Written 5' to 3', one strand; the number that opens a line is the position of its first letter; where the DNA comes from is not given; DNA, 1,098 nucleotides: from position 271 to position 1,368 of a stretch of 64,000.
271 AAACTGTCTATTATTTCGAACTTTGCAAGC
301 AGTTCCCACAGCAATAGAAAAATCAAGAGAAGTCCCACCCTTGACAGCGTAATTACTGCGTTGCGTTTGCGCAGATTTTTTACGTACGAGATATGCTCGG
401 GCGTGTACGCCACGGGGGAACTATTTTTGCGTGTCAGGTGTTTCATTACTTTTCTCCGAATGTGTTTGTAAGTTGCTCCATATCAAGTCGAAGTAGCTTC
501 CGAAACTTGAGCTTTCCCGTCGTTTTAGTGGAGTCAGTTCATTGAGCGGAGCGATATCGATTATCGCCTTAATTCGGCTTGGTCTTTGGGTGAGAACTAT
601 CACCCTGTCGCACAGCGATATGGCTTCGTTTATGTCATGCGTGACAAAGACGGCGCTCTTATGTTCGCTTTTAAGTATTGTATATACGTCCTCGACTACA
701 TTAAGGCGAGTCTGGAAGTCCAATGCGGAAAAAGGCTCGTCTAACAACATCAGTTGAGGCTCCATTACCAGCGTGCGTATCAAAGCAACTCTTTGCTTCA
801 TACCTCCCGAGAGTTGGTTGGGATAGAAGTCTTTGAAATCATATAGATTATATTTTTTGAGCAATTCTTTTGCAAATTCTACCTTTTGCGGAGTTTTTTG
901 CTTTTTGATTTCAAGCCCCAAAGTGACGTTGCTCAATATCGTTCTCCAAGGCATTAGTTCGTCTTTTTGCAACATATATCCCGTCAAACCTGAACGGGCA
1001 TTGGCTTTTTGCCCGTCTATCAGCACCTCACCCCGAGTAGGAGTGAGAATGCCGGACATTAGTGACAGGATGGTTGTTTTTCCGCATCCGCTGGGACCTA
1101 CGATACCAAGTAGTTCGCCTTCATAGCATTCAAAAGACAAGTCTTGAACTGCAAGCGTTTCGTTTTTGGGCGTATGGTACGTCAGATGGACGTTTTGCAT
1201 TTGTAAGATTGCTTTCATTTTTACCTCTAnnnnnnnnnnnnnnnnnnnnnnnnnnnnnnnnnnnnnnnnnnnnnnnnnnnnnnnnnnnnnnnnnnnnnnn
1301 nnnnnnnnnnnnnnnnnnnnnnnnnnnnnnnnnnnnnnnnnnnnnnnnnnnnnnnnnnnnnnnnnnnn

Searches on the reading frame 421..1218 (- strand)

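Call 34: search_protein_families(library=pfam, proteins=[window:421-1218:-], max_evalue=0.00001)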
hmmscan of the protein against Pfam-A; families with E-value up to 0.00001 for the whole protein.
window:421-1218:- (265 aa): 2 families
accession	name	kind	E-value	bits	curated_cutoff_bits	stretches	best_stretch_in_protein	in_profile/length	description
PF00005.33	ABC_tran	-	3.5e-33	115.6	25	1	25-163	2-136/137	ABC transporter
PF13304.12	AAA_21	-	6.5e-08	33.4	27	0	129-197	231-301/304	AAA domain, putative AbiEii toxin, Type IV TA system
